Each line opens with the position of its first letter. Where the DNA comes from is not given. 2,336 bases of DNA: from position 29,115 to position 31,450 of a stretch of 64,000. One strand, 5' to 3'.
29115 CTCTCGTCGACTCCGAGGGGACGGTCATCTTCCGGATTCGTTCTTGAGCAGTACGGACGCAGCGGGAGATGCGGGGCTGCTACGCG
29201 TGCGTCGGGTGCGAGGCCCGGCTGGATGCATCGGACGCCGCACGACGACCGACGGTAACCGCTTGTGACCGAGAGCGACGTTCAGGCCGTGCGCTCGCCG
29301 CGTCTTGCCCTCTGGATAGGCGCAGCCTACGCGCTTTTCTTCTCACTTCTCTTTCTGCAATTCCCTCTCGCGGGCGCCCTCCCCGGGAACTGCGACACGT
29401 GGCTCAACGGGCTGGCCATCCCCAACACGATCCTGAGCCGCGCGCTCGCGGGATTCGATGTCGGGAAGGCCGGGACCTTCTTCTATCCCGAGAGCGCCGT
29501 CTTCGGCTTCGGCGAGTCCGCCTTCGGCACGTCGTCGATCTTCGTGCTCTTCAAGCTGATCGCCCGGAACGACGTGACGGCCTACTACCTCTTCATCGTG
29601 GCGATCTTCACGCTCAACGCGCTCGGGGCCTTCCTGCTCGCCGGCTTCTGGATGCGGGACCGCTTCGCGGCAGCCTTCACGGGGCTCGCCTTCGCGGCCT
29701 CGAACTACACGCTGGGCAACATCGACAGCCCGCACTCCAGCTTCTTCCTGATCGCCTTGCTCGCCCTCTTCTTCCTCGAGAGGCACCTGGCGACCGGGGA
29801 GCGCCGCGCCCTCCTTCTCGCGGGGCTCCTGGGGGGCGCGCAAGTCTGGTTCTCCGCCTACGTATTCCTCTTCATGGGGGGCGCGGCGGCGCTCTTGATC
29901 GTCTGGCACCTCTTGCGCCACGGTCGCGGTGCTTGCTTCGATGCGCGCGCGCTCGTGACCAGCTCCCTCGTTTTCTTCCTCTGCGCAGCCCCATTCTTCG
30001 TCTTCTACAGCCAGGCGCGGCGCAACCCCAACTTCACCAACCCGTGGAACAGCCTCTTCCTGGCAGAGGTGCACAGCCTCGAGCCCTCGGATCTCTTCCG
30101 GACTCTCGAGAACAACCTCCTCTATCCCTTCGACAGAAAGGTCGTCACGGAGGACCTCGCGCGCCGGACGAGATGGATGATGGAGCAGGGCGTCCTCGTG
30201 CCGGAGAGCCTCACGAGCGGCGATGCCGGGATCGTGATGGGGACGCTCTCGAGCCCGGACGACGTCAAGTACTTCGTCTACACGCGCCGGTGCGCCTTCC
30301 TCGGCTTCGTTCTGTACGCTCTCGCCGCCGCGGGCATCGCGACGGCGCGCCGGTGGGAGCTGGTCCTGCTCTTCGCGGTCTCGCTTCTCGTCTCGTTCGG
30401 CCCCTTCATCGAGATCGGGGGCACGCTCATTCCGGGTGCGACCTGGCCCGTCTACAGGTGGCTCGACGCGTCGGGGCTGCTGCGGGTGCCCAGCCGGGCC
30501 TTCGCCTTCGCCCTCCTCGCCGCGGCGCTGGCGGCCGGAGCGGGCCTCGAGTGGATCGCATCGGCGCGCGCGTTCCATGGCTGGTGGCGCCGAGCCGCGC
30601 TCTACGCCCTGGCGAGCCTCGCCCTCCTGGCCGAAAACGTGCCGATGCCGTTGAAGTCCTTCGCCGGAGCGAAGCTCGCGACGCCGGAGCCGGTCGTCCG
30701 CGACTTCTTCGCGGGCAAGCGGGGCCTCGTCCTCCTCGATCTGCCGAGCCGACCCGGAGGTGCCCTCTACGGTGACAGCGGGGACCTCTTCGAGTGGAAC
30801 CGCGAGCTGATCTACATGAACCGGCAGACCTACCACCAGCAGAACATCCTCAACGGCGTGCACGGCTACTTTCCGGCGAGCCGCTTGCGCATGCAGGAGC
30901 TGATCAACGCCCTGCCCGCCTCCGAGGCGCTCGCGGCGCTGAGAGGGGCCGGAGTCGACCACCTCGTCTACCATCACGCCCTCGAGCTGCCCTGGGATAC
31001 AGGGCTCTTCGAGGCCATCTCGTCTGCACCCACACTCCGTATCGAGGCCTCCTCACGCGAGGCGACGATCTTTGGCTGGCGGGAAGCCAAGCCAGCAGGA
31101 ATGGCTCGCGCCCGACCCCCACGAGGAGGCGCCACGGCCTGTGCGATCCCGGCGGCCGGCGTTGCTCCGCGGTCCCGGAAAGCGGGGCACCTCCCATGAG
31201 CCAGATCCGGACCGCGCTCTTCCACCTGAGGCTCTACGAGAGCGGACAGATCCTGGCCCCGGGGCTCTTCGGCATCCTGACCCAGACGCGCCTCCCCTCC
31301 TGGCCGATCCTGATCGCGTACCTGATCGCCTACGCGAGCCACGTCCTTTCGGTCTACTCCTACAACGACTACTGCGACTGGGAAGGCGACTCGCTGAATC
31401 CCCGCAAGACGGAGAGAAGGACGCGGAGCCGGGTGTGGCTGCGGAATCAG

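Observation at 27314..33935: UbiA/DPPR-synthase-like prenyltransferase embedded among three giant polytopic membrane proteins: candidate lipid-linked-sugar envelope glycan system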

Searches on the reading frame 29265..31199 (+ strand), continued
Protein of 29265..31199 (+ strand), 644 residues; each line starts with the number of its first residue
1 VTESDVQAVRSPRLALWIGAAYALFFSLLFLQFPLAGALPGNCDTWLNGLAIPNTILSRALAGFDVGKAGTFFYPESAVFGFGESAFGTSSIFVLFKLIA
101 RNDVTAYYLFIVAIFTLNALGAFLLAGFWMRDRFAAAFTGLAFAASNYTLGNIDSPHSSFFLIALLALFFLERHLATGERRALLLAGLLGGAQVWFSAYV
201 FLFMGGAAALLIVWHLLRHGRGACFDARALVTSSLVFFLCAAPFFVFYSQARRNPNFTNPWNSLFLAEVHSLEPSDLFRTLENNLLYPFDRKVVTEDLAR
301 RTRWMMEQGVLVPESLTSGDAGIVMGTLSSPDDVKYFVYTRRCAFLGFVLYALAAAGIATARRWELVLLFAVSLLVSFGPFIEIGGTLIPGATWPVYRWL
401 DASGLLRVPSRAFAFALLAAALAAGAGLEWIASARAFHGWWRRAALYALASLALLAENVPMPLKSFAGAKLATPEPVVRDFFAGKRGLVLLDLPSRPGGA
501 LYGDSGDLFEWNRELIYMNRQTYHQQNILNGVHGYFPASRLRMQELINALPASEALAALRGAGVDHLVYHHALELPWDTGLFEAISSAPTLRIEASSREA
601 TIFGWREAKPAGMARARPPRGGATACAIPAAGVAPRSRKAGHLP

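Call 70: find_encoding_contigs(protein=P0190, flank=6000, max_places=2)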
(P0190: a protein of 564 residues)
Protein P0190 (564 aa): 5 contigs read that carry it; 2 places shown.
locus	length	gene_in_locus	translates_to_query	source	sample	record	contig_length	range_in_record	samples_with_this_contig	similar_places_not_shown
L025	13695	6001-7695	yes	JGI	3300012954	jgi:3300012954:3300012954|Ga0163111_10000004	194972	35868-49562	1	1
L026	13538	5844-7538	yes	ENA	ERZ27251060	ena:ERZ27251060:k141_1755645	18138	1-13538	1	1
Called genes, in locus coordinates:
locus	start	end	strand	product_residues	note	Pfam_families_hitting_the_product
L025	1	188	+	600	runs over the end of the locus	PF13472:Lipase_GDSL_2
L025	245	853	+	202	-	PF21176:RecR_HhH, PF02132:RecR_ZnF, PF01751:Toprim, PF13662:Toprim_4, PF21175:RecR_C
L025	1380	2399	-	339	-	PF01565:FAD_binding_4, PF02873:MurB_C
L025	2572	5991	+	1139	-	PF00289:Biotin_carb_N, PF02222:ATP-grasp, PF02786:CPSase_L_D2, PF07478:Dala_Dala_lig_C, PF13535:ATP-grasp_4, PF02785:Biotin_carb_C, PF00682:HMGL-like, PF02436:PYC_OADA, +2 more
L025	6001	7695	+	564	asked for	-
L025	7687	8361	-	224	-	PF07685:GATase_3, PF13507:GATase_5, PF01965:DJ-1_PfpI (weak)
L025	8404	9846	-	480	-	-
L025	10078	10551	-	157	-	-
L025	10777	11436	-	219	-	PF14681:UPRTase, PF00156:Pribosyltran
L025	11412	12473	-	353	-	PF02388:FemAB (faint)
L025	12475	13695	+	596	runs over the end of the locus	PF00092:VWA, PF13519:VWA_2, PF13768:VWA_3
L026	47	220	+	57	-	-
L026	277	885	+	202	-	PF21176:RecR_HhH, PF02132:RecR_ZnF, PF01751:Toprim, PF13662:Toprim_4, PF21175:RecR_C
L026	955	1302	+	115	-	-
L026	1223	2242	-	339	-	PF01565:FAD_binding_4, PF02873:MurB_C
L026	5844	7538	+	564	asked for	-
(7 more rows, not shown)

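Call 71: find_encoding_contigs(protein=P0230, flank=6000, max_places=2)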
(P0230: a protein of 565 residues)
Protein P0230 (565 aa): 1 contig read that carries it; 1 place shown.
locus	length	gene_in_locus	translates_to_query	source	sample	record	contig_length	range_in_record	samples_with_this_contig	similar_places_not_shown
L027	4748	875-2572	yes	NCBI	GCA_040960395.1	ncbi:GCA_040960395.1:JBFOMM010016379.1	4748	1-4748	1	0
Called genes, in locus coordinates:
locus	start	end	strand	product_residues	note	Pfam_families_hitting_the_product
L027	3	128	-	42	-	?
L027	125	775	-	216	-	PF00535:Glycos_transf_2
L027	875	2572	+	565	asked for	-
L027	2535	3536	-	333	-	-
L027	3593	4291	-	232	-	PF13302:Acetyltransf_3 (weak)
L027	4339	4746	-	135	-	?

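Call 72: find_related_loci(query=A2, collection=metagenome_contigs, flank=6000)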
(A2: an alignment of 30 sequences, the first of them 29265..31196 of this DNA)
Query A2 (644 aa) in metagenome_contigs; peptide patterns used: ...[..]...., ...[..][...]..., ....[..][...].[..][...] (x = any residue, [..] = any of these).
278 stretches matched a pattern; 33 encode a relative of the query (tblastn E <= 1e-3); 30 distinct loci.
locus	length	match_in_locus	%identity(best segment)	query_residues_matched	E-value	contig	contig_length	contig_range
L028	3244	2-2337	61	37-606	0e+0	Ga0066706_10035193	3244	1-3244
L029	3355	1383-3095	59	37-605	0e+0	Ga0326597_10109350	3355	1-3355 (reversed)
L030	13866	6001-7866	60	10-605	0e+0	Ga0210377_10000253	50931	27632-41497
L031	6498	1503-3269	53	17-605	0e+0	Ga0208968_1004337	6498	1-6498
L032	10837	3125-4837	59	37-605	0e+0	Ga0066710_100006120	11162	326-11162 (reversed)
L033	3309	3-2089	55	1-608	0e+0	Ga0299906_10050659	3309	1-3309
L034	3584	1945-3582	62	37-580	0e+0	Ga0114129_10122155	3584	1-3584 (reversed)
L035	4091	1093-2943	56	18-639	9e-180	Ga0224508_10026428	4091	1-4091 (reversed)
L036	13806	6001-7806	61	37-629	0e+0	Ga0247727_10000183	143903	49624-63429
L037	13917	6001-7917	57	10-627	0e+0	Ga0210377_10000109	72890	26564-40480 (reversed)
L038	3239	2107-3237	59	35-411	5e-138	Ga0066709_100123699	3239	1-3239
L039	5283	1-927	63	297-603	1e-106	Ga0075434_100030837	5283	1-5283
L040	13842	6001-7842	39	22-603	4e-100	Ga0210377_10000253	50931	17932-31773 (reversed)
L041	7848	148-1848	56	39-605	0e+0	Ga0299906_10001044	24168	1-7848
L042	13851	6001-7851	38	5-610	5e-97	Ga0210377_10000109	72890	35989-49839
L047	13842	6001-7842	38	22-603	2e-88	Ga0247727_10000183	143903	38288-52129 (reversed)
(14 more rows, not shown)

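Call 89: search_protein_families(library=ncbifam, proteins=[L001:13452-14243:+, L001:2668-4272:+, L001:4835-6463:+, L001:7371-8984:-, L001:8987-9973:-, L001:6427-7374:-, L005:4682-6229:+, L005:6233-8056:+], max_evalue=0.001)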
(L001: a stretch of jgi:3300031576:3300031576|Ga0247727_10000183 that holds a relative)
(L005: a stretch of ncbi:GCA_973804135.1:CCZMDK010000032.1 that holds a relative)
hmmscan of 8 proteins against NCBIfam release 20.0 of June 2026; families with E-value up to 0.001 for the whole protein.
L001:13452-14243:+ (263 aa): 7 families
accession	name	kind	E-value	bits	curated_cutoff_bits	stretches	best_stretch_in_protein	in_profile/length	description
NF000778.0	PRK00052.3-4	equivalog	3.4e-29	102.2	334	1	1-248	1-239/252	prolipoprotein diacylglyceryl transferase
TIGR00544.1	lgt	equivalog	6.2e-26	91.4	118.9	1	2-238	11-254/280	prolipoprotein diacylglyceryl transferase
NF000779.0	PRK00052.3-5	equivalog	1.2e-14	54.7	405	1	2-247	7-230/257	prolipoprotein diacylglyceryl transferase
NF000784.0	PRK00052.4-5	subfamily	8.7e-14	51.3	409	1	1-152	1-151/298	prolipoprotein diacylglyceryl transferase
NF000775.0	PRK00052.2-5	equivalog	8.4e-11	41.7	428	1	51-250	71-274/288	prolipoprotein diacylglyceryl transferase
NF000777.0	PRK00052.3-2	equivalog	0.00029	20.5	558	0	8-61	13-66/310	prolipoprotein diacylglyceryl transferase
NF009611.0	PRK13108.1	equivalog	0.00063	18.8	636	0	8-248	18-270/476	prolipoprotein diacylglyceryl transferase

L001:2668-4272:+ (534 aa): 0 families

L001:4835-6463:+ (542 aa): 0 families

L001:7371-8984:- (537 aa): 0 families

L001:8987-9973:- (328 aa): 12 families
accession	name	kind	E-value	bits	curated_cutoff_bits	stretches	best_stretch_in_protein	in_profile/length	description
TIGR04182.1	glyco_TIGR04182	equivalog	1.6e-27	96.7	325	1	6-299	2-284/293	S-layer glycoprotein N-glycosyltransferase AglJ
NF058614.1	PPMAGASynPpgS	equivalog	9.2e-17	61.2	370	1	6-200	2-195/226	polyprenyl-phospho-N-acetylgalactosaminyl synthase PpgS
NF047588.1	GlcsyltransPgfSStrep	equivalog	5.3e-12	45.6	500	1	5-297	2-287/308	glycosyltransferase PgfS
NF007986.1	PRK10714.1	equivalog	2.6e-09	36.6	529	1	3-167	5-168/316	undecaprenyl-phosphate 4-deoxy-4-formamido-L-arabinose transferase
NF041391.1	DPhHxTase_Halo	equivalog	9.5e-09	34.5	375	1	13-199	4-181/213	dolichyl-phosphate hexose transferase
TIGR03937.1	PgaC_IcaA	equivalog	3.6e-07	29.5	422.3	1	5-96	46-136/407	poly-beta-1,6-N-acetyl-D-glucosamine synthase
TIGR04283.1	glyco_like_mftF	equivalog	2.1e-06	27.5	182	1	8-96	3-83/221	TIGR04283 family arsenosugar biosynthesis glycosyltransferase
NF010496.0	PRK13915.1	equivalog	4.3e-06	26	262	1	5-113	32-145/307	glucosyl-3-phosphoglycerate synthase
TIGR03965.1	mycofact_glyco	equivalog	2.2e-05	23.5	280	1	6-175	76-248/467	mycofactocin biosynthesis glycosyltransferase MftF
NF041875.1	EPS_EpsD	equivalog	3.3e-05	23.4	370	1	8-120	3-114/325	exopolysaccharide biosynthesis glycosyltransferase EpsD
NF053846.1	glyco_with_XrtP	equivalog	6.1e-05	21.9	520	1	10-72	47-108/440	XrtP-associated glycosyltransferase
TIGR03469.1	HpnB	hypoth_equivalog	6.2e-05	22.2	379.25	1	5-118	45-168/386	hopene-associated glycosyltransferase HpnB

L001:6427-7374:- (315 aa): 2 families
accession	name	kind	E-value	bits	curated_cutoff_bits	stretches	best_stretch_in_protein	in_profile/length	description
TIGR00374.1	TIGR00374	subfamily_domain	5.6e-14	52.3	43.2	1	9-286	3-294/323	flippase-like domain-containing protein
NF033480.1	bifunc_MprF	equivalog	8.9e-05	20.9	600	1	7-300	13-292/841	bifunctional lysylphosphatidylglycerol flippase/synthetase MprF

L005:4682-6229:+ (515 aa): 0 families

L005:6233-8056:+ (607 aa): 0 families

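Call 94: find_encoding_contigs(protein=P0160, flank=5000, max_places=1)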
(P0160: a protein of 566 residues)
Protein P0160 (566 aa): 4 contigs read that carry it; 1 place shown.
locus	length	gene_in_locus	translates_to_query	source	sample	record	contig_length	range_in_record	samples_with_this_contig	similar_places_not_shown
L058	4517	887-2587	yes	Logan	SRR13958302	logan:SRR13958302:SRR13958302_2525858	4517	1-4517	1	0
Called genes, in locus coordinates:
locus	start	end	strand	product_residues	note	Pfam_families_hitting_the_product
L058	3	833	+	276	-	?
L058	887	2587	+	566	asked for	-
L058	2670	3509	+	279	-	PF01040:UbiA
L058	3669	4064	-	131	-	-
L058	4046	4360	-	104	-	PF00535:Glycos_transf_2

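Call 95: find_encoding_contigs(protein=P0212, flank=5000, max_places=1)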
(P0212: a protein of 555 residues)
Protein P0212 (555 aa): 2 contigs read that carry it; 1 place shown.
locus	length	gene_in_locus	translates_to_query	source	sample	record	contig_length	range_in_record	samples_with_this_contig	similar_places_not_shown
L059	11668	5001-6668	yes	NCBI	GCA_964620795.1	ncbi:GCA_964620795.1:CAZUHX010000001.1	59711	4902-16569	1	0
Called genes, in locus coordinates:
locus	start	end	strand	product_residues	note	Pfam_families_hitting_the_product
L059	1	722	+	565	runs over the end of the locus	-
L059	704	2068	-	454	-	PF05935:Arylsulfotrans, PF14269:Arylsulfotran_2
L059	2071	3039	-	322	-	PF00685:Sulfotransfer_1 (faint), PF13469:Sulfotransfer_3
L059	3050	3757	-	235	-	PF00535:Glycos_transf_2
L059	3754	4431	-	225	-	PF01370:Epimerase (weak), PF04321:RmlD_sub_bind (weak)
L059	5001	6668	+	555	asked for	-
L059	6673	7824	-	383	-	-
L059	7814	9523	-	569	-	-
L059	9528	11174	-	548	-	-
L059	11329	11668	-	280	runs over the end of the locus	-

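Call 96: find_encoding_contigs(protein=P0266, flank=5000, max_places=1)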
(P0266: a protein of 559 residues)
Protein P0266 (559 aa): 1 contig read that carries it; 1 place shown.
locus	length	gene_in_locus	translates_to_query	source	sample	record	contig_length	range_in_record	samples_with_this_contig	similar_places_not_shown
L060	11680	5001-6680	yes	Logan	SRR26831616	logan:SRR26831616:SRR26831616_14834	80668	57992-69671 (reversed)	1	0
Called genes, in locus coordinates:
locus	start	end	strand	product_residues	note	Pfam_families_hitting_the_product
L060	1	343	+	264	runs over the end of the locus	PF05721:PhyH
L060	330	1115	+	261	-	PF02353:CMAS, PF13489:Methyltransf_23, PF13847:Methyltransf_31, PF08241:Methyltransf_11, PF08242:Methyltransf_12 (weak), PF13649:Methyltransf_25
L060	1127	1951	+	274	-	PF05721:PhyH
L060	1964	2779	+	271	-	PF05721:PhyH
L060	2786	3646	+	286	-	PF05721:PhyH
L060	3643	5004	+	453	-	PF00005:ABC_tran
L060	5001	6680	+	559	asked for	-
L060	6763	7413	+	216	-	PF00535:Glycos_transf_2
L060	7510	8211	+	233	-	PF00483:NTP_transferase, PF12804:NTP_transf_3 (weak)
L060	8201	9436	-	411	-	PF08421:Methyltransf_13, PF13489:Methyltransf_23, PF08484:Methyltransf_14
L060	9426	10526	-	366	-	PF01073:3Beta_HSD, PF01370:Epimerase, PF02719:Polysacc_synt_2, PF04321:RmlD_sub_bind (weak), PF16363:GDP_Man_Dehyd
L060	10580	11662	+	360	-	PF01041:DegT_DnrJ_EryC1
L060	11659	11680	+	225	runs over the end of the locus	PF00535:Glycos_transf_2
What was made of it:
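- Closest known: GtrA/GtrB/GtrC-type and ArnC/ArnT-type periplasmic glycosylation. Same: Remote members of the A/B family sit next to small GT2 genes and sugar-nucleotide genes (calls 71, 95, 96).
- This looks like a swap of the donor-making partner (calls 71, 95, 96 against 40, 73, 94).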

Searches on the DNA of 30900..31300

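Call 99: search_rna_families(source=window, start=30900, end=31300, threshold=evalue, max_evalue=10)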
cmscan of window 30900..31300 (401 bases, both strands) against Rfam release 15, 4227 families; matches with E-value up to 10: 1.
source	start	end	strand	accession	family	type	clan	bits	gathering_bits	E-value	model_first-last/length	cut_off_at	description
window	30924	30944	+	RF01138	sR23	Gene; snRNA; snoRNA; CD-box;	-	11.1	45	2.5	34-54/54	no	Small nucleolar RNA sR23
